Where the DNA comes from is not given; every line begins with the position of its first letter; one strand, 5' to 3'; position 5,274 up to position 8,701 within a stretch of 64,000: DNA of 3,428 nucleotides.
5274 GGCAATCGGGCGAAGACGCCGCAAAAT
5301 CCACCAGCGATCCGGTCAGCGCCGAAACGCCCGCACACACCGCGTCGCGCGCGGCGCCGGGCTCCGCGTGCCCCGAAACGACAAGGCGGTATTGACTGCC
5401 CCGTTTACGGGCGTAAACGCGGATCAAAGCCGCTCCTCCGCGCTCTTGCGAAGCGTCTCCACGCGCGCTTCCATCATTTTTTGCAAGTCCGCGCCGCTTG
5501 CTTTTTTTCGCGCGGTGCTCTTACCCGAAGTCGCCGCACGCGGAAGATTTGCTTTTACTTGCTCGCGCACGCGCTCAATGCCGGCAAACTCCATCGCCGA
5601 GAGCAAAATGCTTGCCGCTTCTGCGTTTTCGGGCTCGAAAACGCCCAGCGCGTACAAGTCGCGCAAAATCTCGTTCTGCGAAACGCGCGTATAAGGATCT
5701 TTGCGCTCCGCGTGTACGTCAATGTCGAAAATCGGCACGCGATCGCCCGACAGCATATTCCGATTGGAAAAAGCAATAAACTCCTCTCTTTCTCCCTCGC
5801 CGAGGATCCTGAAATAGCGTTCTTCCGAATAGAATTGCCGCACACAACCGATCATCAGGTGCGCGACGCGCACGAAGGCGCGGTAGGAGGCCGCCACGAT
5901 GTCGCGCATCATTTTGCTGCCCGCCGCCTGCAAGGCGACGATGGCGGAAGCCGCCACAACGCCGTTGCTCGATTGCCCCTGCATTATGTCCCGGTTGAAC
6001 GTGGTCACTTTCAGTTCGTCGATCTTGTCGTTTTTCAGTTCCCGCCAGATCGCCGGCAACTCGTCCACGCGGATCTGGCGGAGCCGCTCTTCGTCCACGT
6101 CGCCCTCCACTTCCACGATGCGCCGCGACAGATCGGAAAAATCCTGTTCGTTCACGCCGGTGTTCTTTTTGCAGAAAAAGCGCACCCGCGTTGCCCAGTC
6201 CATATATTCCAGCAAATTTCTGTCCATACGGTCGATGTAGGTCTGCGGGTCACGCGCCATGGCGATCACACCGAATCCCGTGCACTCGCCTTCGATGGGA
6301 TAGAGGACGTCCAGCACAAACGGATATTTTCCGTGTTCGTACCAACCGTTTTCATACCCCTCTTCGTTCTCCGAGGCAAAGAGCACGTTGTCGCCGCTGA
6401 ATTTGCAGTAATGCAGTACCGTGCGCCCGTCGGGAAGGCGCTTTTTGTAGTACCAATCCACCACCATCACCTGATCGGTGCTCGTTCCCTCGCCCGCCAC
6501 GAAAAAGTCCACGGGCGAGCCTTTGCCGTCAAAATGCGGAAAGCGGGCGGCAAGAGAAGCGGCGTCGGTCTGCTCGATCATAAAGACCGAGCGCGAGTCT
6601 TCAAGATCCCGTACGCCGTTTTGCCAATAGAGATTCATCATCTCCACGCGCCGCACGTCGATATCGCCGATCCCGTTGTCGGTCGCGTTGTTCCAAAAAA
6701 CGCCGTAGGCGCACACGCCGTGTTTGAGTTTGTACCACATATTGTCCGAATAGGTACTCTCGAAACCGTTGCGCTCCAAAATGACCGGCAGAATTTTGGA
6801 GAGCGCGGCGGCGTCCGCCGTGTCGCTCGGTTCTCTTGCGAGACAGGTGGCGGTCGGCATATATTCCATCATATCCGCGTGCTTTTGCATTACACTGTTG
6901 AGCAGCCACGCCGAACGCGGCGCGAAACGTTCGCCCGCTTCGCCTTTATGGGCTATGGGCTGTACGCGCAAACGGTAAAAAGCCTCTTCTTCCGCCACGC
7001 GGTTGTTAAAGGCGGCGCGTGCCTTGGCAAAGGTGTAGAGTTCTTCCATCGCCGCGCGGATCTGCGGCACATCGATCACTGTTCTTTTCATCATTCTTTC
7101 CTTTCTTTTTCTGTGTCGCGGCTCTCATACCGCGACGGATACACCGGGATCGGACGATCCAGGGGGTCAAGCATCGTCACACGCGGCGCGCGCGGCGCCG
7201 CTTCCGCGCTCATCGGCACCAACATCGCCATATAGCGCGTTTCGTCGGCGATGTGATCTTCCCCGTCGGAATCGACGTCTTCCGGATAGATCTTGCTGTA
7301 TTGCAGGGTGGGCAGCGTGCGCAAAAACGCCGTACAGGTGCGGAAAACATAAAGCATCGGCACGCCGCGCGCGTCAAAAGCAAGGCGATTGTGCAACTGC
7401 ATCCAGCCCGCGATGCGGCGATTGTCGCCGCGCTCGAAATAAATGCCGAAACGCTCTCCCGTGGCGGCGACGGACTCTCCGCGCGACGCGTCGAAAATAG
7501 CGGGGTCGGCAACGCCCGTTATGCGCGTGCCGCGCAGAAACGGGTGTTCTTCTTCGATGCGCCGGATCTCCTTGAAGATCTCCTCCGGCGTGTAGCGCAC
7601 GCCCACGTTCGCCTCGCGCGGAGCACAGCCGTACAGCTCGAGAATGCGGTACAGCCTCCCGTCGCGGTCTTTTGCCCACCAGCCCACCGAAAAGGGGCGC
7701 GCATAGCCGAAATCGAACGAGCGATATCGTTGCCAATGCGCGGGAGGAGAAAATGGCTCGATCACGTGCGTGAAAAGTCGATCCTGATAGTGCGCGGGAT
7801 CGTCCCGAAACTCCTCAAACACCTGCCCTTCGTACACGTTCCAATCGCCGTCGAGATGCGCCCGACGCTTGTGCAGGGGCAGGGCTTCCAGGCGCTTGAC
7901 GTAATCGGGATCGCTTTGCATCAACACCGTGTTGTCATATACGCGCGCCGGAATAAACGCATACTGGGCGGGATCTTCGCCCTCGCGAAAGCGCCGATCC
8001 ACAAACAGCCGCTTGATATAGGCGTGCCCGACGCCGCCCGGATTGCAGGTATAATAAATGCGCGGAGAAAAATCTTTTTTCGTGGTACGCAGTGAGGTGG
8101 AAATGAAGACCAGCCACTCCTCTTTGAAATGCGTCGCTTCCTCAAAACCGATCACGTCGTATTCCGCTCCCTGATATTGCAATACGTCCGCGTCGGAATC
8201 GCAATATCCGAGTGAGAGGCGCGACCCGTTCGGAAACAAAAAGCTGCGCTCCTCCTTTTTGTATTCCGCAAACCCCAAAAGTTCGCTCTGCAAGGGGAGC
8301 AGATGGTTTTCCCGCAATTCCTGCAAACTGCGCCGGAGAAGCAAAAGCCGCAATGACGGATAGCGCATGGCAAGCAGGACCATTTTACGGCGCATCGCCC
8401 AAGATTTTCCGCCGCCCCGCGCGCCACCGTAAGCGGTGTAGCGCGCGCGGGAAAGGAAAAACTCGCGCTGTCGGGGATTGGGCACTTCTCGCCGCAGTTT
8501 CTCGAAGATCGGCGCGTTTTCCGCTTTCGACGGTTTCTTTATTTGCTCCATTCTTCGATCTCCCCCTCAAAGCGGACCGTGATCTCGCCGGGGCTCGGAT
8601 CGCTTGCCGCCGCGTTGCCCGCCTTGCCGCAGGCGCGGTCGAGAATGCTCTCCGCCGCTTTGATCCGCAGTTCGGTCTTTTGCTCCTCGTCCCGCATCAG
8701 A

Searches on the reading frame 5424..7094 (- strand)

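Call 8: search_protein_families(library=pfam, proteins=[window:5424-7094:-], max_evalue=0.001)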
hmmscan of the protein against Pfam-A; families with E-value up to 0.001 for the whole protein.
window:5424-7094:- (556 aa): 2 families
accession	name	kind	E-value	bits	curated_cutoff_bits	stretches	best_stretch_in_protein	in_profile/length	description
PF16510.12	P22_portal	-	3.2e-26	92.5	26.1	1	79-541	66-580/594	Phage P22-like portal protein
PF23899.1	SU10_portal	-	4.1e-05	22.7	30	1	161-433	237-489/593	Phage SU10 portal protein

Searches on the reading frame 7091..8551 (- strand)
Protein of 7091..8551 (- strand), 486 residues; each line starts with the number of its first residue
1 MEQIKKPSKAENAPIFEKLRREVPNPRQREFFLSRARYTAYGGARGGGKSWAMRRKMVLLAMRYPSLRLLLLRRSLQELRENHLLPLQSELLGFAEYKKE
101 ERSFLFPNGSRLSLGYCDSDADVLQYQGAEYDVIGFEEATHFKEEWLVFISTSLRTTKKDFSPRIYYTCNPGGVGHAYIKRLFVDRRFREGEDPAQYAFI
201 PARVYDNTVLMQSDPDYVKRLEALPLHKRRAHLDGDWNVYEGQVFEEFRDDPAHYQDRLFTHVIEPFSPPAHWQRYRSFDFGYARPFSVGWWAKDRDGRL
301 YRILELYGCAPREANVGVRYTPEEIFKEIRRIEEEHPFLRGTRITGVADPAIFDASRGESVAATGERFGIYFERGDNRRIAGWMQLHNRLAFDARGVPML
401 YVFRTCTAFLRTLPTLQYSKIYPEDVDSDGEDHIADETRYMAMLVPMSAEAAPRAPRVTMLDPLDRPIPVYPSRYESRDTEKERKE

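Call 8: search_protein_families(library=pfam, proteins=[window:7091-8551:-], max_evalue=0.001)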
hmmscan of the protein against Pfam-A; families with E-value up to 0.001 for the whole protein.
window:7091-8551:- (486 aa): 2 families
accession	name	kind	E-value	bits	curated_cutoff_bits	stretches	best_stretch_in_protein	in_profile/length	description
PF03237.21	Terminase_6N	-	5.5e-13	49.5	22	1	41-247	2-210/215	Terminase large subunit, T4likevirus-type, N-terminal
PF04466.19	Terminase_3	-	7.5e-10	39.1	23.2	1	37-212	3-177/201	Phage terminase large subunit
